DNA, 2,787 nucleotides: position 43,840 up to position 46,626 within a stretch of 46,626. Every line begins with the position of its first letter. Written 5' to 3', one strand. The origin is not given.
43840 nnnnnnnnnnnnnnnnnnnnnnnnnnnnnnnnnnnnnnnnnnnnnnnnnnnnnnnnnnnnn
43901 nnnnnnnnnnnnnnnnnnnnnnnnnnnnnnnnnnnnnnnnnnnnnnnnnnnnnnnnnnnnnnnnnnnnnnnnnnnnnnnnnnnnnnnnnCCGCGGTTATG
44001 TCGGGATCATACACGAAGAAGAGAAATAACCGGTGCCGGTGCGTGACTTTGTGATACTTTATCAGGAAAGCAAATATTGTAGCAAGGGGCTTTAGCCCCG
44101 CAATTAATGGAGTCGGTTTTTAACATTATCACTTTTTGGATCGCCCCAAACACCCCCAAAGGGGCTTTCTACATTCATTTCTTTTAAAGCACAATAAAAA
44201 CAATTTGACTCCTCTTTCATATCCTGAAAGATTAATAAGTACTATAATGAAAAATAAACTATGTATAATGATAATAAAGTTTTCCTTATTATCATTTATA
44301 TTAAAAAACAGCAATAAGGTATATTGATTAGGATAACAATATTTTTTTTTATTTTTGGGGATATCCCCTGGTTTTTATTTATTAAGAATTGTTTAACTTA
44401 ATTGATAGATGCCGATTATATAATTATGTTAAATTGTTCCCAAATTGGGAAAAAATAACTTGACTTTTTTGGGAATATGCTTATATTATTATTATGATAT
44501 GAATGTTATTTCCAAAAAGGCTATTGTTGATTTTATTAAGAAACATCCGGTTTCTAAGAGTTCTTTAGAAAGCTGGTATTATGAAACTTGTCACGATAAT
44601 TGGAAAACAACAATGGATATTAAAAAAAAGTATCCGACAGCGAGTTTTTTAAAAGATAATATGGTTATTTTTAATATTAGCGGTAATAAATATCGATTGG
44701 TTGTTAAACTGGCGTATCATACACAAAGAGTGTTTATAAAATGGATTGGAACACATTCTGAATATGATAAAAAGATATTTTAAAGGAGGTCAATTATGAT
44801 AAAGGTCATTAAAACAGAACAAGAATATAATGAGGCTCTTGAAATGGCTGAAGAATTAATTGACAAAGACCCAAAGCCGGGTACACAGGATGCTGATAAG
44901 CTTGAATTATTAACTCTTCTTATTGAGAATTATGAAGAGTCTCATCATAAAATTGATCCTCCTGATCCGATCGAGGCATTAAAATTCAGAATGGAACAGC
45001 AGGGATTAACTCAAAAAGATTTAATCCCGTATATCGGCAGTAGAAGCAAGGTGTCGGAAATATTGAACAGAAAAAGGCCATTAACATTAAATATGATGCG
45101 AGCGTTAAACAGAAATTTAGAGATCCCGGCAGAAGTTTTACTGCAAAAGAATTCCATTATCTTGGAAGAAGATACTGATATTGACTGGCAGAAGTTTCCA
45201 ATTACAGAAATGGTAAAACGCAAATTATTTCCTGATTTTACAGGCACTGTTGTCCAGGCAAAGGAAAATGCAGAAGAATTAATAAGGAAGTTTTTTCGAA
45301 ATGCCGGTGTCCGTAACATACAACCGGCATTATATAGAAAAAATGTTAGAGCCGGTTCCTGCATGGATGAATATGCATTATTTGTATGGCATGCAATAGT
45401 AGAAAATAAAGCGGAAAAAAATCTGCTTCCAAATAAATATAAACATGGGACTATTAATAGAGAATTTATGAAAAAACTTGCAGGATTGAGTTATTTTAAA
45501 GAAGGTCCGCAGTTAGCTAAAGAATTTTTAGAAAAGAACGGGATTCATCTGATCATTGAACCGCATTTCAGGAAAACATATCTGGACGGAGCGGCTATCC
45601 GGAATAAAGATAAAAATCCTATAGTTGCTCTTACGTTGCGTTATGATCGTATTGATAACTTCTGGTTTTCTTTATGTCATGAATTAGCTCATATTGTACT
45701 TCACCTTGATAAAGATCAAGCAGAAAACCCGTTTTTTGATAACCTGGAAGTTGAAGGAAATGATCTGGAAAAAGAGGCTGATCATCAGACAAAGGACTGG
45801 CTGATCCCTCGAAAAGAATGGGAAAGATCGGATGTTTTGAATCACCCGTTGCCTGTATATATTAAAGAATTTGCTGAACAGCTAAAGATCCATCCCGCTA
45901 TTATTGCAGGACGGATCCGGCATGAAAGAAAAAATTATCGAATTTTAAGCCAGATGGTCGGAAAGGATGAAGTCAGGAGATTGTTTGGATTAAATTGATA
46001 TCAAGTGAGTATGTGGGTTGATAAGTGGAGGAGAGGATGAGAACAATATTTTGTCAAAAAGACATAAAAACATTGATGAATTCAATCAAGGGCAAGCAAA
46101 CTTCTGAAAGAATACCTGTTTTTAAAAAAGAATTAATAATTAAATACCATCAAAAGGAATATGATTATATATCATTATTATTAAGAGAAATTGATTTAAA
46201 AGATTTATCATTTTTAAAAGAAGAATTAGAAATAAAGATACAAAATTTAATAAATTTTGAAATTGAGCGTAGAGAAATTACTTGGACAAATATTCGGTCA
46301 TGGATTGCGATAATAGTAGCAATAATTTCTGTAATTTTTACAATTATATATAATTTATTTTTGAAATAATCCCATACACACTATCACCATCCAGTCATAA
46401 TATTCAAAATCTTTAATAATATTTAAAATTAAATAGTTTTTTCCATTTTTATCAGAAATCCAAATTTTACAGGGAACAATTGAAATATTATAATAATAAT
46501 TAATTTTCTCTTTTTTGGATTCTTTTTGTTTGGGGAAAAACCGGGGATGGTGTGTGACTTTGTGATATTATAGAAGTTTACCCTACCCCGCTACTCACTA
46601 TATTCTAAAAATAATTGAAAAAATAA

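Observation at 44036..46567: AT-rich toxin-antitoxin island bracketed by direct copies of the repeat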

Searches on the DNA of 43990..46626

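Call 88: search_rna_families(source=window, start=43990, end=46626, threshold=evalue, max_evalue=1)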
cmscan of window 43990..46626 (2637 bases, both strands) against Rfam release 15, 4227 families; matches with E-value up to 1: 1.
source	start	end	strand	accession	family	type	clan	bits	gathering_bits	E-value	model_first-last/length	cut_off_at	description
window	44906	44954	-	RF00526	snoMe28S-U3344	Gene; snRNA; snoRNA; CD-box;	-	22.7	50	0.95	1-83/83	no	Small nucleolar RNA Me28S-U3344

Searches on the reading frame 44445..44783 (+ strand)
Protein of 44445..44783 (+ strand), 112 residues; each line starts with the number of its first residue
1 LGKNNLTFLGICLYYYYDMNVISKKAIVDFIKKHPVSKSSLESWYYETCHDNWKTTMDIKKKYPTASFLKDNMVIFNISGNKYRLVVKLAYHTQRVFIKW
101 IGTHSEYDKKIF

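Call 10: search_protein_families(library=pfam, proteins=[window:44445-44783:+], max_evalue=0.01)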
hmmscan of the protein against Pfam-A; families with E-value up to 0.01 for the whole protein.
window:44445-44783:+ (112 aa): 1 family
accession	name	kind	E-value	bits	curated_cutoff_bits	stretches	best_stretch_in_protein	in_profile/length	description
PF09907.15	HigB_toxin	-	1.6e-29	102.4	27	1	38-109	2-73/74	HigB_toxin, RelE-like toxic component of a toxin-antitoxin system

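Call 42: search_protein_families(library=ncbifam, proteins=[window:44445-44783:+], max_evalue=0.01)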
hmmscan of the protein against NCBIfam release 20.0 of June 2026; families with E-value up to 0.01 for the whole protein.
window:44445-44783:+ (112 aa): 0 families

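Call 43: search_protein_families(library=padloc, proteins=[window:44445-44783:+], max_evalue=0.01)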
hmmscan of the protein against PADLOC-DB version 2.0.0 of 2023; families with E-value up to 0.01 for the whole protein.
window:44445-44783:+ (112 aa): 4 families
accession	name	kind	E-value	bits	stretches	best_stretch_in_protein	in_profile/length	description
PDLC03981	PD-Lambda-2_A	-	2.5e-37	125.3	1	19-111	1-93/94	-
PDLC03979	PD-Lambda-2_A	-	1.1e-33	113.8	1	19-109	1-91/97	-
PDLC03978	PD-Lambda-2_A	-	3.8e-12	44.4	1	19-100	1-82/87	-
PDLC03980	PD-Lambda-2_A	-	1.2e-07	30.3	1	19-100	3-84/92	-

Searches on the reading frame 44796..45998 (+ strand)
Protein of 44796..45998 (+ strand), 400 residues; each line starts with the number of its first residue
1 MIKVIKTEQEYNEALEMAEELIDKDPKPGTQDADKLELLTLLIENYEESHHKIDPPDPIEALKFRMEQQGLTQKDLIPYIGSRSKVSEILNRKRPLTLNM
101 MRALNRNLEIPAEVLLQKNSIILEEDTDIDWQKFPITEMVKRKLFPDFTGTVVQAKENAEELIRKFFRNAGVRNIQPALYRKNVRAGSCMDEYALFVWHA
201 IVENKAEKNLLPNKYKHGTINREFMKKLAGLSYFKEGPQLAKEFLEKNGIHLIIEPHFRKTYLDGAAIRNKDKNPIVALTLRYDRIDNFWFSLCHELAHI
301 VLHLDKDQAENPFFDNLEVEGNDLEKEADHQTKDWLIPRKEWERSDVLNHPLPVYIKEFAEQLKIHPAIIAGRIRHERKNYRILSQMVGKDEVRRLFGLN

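Call 10: search_protein_families(library=pfam, proteins=[window:44796-45998:+], max_evalue=0.01)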
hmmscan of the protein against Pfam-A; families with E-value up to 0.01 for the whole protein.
window:44796-45998:+ (400 aa): 2 families
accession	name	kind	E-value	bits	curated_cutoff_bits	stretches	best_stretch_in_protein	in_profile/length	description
PF06114.19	Peptidase_M78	-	0.00033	20.9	22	1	264-320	19-77/123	IrrE N-terminal-like domain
PF01381.28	HTH_3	-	0.00044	20.7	23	1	63-114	2-54/55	Helix-turn-helix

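Call 12: find_encoding_contigs(protein=window:44796-45998:+, flank=10000, max_places=10)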
Protein window:44796-45998:+ (400 aa): 2 contigs read that carry it; 2 places shown.
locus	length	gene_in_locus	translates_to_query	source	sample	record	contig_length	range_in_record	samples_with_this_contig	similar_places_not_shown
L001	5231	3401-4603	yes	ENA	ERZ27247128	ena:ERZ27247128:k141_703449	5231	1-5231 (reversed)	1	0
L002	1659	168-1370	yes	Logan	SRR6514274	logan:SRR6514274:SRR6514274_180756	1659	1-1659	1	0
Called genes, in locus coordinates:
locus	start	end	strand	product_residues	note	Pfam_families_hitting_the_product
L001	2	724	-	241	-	?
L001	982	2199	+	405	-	-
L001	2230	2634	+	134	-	-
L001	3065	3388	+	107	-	PF09907:HigB_toxin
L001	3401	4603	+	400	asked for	-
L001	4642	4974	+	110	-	-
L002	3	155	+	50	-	?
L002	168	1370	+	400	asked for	-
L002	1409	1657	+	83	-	?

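Call 34: find_homologous_proteins(query=window:44796-45998:+)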
Query window:44796-45998:+ (400 aa): 6990 proteins with E <= 0.001 among 8000 candidates; the best 120 are listed.
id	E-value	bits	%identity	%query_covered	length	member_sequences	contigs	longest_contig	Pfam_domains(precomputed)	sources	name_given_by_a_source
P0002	4.2e-267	904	100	100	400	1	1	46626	-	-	-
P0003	2.0e-210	717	80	99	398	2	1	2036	-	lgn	-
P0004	2.3e-198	677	75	99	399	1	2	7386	-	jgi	-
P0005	3.2e-194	664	76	99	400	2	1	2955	-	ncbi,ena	-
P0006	8.1e-194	662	74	100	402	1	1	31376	PF01381.29,PF06114.20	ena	-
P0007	5.8e-150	518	76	75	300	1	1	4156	PF10463.16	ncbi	-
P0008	3.5e-148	512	59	99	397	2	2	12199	-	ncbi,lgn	-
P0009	9.4e-138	478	56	99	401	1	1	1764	PF06114.20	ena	-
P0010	2.0e-137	477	79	64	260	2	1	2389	-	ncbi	-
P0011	3.2e-137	476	55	99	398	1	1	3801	-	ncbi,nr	ncbi:MAG: ImmA/IrrE family metallo-endopeptidase [Acidobacteria bacterium]|nr:ImmA/IrrE family metal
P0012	6.0e-135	469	56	99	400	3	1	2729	-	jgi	jgi:HTH-type transcriptional regulator/antitoxin HigA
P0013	7.4e-135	468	55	99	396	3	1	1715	-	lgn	-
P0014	5.0e-133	462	54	100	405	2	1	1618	PF06114.20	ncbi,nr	ncbi:ImmA/IrrE family metallo-endopeptidase [bacterium]|nr:ImmA/IrrE family metallo-endopeptidase [b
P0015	5.2e-133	462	55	99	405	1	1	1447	-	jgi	-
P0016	7.2e-131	455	55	99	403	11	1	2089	PF06114.20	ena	-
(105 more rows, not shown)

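Call 35: find_encoding_contigs(protein=P0006, flank=8000, max_places=3)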
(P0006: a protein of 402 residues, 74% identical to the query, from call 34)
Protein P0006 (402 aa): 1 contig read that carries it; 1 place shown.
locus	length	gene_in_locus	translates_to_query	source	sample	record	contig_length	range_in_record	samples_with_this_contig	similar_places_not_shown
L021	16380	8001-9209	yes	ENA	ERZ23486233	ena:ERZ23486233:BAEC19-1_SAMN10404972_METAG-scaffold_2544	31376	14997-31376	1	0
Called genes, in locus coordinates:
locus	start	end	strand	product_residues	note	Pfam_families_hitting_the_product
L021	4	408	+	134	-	PF13427:AadA_C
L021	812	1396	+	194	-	PF13420:Acetyltransf_4 (weak), PF13673:Acetyltransf_10, PF00583:Acetyltransf_1, PF13508:Acetyltransf_7, PF08445:FR47 (faint)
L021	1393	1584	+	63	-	-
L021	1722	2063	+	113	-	-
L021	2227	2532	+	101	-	-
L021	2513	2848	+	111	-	-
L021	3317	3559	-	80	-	-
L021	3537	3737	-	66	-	-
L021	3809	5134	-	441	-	PF13173:AAA_14, PF13635:DUF4143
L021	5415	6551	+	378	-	PF13173:AAA_14, PF13635:DUF4143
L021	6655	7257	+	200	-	-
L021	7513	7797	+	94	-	PF09907:HigB_toxin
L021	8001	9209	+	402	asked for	PF01381:HTH_3 (weak), PF06114:Peptidase_M78 (weak)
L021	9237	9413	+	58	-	-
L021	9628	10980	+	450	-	PF04326:SLFN_AlbA_2, PF13749:HATPase_c_4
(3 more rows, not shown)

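Call 36: find_encoding_contigs(protein=P0004, flank=8000, max_places=3)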
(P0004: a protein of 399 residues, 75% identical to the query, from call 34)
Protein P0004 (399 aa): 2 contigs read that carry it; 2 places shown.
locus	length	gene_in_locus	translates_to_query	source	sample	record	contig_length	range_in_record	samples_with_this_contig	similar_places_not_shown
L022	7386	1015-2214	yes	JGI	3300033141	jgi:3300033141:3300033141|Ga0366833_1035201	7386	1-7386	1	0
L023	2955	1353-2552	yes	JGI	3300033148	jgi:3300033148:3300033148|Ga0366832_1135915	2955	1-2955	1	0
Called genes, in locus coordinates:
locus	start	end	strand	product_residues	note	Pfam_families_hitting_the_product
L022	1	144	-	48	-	?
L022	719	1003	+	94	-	PF09907:HigB_toxin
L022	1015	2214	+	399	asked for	-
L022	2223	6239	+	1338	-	-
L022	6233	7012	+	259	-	-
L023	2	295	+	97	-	?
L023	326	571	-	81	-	-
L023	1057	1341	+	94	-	PF09907:HigB_toxin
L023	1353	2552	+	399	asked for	-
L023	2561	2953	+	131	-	?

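Call 37: find_encoding_contigs(protein=P0005, flank=8000, max_places=3)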
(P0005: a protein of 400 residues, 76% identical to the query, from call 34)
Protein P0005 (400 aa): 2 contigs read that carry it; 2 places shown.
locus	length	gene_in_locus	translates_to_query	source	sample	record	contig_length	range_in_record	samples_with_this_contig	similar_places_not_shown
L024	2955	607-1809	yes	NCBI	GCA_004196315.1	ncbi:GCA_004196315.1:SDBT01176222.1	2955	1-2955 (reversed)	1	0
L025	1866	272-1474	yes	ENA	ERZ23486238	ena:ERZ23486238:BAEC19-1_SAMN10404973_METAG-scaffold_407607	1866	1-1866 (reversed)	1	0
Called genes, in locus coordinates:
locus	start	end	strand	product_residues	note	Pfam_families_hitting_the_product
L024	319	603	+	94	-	PF09907:HigB_toxin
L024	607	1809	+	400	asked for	-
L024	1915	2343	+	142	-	PF01209:Ubie_methyltran (weak), PF13847:Methyltransf_31, PF08241:Methyltransf_11, PF08242:Methyltransf_12 (weak), PF13649:Methyltransf_25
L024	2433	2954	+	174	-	?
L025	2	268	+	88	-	?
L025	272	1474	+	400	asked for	-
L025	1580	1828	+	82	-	-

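Call 38: find_encoding_contigs(protein=P0003, flank=8000, max_places=3)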
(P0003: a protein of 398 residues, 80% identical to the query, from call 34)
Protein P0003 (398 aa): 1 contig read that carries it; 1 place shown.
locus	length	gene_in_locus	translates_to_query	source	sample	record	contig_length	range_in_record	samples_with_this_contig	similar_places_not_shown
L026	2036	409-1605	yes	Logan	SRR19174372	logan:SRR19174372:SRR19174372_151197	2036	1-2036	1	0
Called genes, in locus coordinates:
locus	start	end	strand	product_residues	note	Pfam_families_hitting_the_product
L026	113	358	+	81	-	PF09907:HigB_toxin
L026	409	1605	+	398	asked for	-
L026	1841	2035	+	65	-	?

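Call 42: search_protein_families(library=ncbifam, proteins=[window:44796-45998:+], max_evalue=0.01)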
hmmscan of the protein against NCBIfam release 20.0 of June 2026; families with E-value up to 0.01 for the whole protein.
window:44796-45998:+ (400 aa): 2 families
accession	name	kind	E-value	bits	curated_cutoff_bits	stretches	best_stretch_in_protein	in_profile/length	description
NF052239.1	antitox_spr1629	equivalog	3.8e-05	23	335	1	245-343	166-257/377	spr1629 family repressor/antitoxin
TIGR02607.1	antidote_HigA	equivalog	0.0071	16.2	47.7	0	70-116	20-67/81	HigA family addiction module antitoxin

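Call 43: search_protein_families(library=padloc, proteins=[window:44796-45998:+], max_evalue=0.01)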
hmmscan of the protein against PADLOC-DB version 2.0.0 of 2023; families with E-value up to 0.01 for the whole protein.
window:44796-45998:+ (400 aa): 14 families
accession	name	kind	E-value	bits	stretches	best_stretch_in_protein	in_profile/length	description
PDLC03982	PD-Lambda-2_B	-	1.2e-158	526.6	1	2-397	4-396/402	-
PDLC03947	RmrA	-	2.2e-09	34.6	1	243-357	164-271/383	-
PDLC03948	RmrA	-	2e-08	31.5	1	245-342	164-256/397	-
PDLC04141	capP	-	4.5e-08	30.9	1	244-345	31-121/242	capP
PDLC03954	RmrA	-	5.1e-06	23.7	1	244-341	165-256/380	-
PDLC03945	RmrA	-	6.1e-06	23.6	1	245-343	166-257/394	-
PDLC03950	RmrA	-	1.5e-05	22.2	1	263-341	172-243/369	-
PDLC03944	RmrA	-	3.8e-05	20.9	1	271-352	181-257/384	-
PDLC03952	RmrA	-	0.00014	18.8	1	277-342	208-269/395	-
PDLC03953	RmrA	-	0.00032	18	0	290-341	209-248/373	-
PDLC03949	RmrA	-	0.002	15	1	287-344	187-233/363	-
PDLC02926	HTH_VI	-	0.0024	16.1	1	61-116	5-61/92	-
PDLC03951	RmrA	-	0.0038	14.2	1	245-318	161-235/400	-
PDLC03946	RmrA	-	0.0055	13.5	1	288-341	189-232/357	-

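Call 76: search_dna_similar(query=window:44796-45998:+, collection=plasmids, mode=protein, max_rows=10)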
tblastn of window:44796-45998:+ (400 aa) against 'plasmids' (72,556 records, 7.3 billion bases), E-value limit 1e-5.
Records with a match: 1519; places in all: 1539; records where one place covers at least 80% of the query: 33.
Best place of each record, by identity: <60% 1519.
By first word of the organism name: Klebsiella 840; Escherichia 123; Serratia 81; Piscirickettsia 79; Sinorhizobium 59; Enterobacter 31; Salmonella 29; Vibrio 28; Pantoea 20; Agrobacterium 19; and 88 more.
By predicted mobility (MOB-suite, as given by PLSDB): conjugative 1006; non-mobilizable 395; mobilizable 118.
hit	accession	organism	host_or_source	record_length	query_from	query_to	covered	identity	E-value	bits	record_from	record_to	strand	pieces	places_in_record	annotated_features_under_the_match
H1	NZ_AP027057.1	Limnohabitans sp. TEGF004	water,lake surface water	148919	2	397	99%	47.2%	4e-92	310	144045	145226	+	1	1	transcriptional regulator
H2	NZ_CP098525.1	Pseudoalteromonas sp. KG3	whole organism,Cheese rind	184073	2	381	95%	47.0%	9e-102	338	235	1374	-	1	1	ImmA/IrrE family metallo-endopeptidase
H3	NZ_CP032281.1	Acinetobacter sp. WCHA55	Culture,Sewage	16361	2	386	96%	43.7%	1e-90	305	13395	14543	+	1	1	ImmA/IrrE family metallo-endopeptidase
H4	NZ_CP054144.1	Deefgea piscis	Odontobutis platycephala,Mono-bacterial ...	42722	2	397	99%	41.0%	1e-81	280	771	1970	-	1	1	ImmA/IrrE family metallo-endopeptidase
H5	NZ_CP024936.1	Paraburkholderia graminis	soil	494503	1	388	97%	40.6%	4e-86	292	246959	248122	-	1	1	ImmA/IrrE family metallo-endopeptidase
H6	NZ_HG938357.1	Neorhizobium galegae bv. officinalis bv. officinalis str. ...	Galega officinalis root nodule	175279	2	397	99%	36.8%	2e-60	218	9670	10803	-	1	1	ImmA/IrrE family metallo-endopeptidase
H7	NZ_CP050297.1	Mesorhizobium huakuii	Oxytropis kamtschatica,cell ...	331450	2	394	94%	37.6%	1e-52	233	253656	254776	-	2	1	helix-turn-helix domain-containing protein | ImmA/IrrE family metallo-endopeptidase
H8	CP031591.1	Marinibacterium anthonyi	Isolate culture,marine surface water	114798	70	397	82%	33.8%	5e-47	179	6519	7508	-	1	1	putative transcription regulator containing HTH domain protein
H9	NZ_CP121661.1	Sinorhizobium terangae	Desmanthus virgatus,cell culture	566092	69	394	82%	33.8%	7e-46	176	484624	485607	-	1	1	XRE family transcriptional regulator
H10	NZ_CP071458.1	Rhizobium lentis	lentil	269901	69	397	82%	33.0%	1e-44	172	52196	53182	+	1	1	XRE family transcriptional regulator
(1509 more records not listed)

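Call 77: search_dna_similar(query=window:44796-45998:+, collection=phages, mode=protein, max_rows=10)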
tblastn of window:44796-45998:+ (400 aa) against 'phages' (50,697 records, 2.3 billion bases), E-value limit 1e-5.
Records with a match: 40; places in all: 40; records where one place covers at least 80% of the query: 4.
Best place of each record, by identity: <60% 40.
By first word of the organism name: Stx1a-converting 22; Enterobacteria 4; Bacteriophage 3; phage 2; Stx2-converting 2; Stx 2; Escherichia 2; Salmonella 2; Achromobacter 1.
By host as written in the record: - 30; Escherichia coli O157:H7 strain 981795 2; Escherichia coli C600 2; Achromobacter sp. 1; Escherichia coli O157:H7 str. 86-24 1; Escherichia coli, strain 4795/97, serotype O84:H4 1; Escherichia coli 1; Salmonella enterica subsp. enterica serovar Kentucky 1; and 1 more.
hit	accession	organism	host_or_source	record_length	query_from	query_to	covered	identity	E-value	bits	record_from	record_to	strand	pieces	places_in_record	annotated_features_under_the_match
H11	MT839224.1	Bacteriophage sp.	human fecal samples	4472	58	396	85%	27.7%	8e-21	100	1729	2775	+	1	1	record has no annotation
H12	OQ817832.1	Achromobacter phage CF418P1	Achromobacter sp.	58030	58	381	81%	26.9%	4e-16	86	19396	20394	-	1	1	antitoxin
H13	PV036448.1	phage NatCom_34192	human feces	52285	49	377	82%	26.4%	1e-16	88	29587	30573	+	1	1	transcriptional regulator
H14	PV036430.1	phage NatCom_20922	human feces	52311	49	377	82%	25.4%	5e-16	86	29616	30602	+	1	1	transcriptional regulator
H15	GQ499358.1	Enterobacteria phage ST2-8624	Escherichia coli O157:H7 str. 86-24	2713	3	142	35%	49.3%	5e-33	136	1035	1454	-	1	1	immunity region; similar to bacteriophage H19-B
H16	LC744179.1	Stx1a-converting phage Stx1a_11KH263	-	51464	3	142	35%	49.3%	8e-33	136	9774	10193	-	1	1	none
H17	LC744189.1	Stx1a-converting phage Stx1a_EH182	-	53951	3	142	35%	49.3%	8e-33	136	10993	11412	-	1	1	none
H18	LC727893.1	Stx1a-converting phage Stx1_JNE130812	-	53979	3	142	35%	49.3%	8e-33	136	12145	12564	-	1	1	none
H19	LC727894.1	Stx1a-converting phage Stx1_JNE122536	-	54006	3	142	35%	49.3%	8e-33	136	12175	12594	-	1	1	none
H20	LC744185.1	Stx1a-converting phage Stx1a_PV728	-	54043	3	142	35%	49.3%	8e-33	136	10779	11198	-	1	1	none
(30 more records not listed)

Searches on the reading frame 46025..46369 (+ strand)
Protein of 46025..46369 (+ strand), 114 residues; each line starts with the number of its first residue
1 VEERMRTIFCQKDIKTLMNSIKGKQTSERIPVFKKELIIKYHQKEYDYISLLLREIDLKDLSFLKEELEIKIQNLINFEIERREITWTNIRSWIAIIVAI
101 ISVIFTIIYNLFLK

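Call 10: search_protein_families(library=pfam, proteins=[window:46025-46369:+], max_evalue=0.01)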
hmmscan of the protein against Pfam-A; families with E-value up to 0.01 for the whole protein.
window:46025-46369:+ (114 aa): 0 families

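Call 42: search_protein_families(library=ncbifam, proteins=[window:46025-46369:+], max_evalue=0.01)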
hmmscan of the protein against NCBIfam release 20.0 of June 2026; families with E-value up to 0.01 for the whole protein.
window:46025-46369:+ (114 aa): 0 families

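Call 43: search_protein_families(library=padloc, proteins=[window:46025-46369:+], max_evalue=0.01)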
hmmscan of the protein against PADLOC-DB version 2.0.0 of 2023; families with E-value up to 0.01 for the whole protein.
window:46025-46369:+ (114 aa): 0 families

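Call 90: search_protein_representatives(protein=window:46037-46369:+)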
Query: 110 residues. Proteins with E-value up to 0.001 (for the whole library): 1; up to 1e-10: 1; up to 1e-30: 1. The best 1 are listed.
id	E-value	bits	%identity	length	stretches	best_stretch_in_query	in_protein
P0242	6.3e-62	222.7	100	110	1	1-110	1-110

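Call 91: find_encoding_contigs(protein=window:46037-46369:+, flank=10000, max_places=10)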
Protein window:46037-46369:+ (110 aa): 2 contigs read that carry it; 2 places shown.
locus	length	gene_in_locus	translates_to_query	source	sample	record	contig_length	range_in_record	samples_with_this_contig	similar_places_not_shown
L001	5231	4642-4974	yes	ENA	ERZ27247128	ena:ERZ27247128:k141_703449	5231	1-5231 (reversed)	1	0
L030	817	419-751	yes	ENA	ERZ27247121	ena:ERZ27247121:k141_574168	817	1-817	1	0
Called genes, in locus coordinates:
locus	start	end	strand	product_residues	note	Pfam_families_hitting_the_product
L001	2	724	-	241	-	?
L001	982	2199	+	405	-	-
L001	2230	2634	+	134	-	-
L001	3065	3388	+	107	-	PF09907:HigB_toxin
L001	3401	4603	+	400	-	-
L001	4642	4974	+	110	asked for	-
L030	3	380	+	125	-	?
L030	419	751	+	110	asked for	-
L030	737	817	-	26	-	?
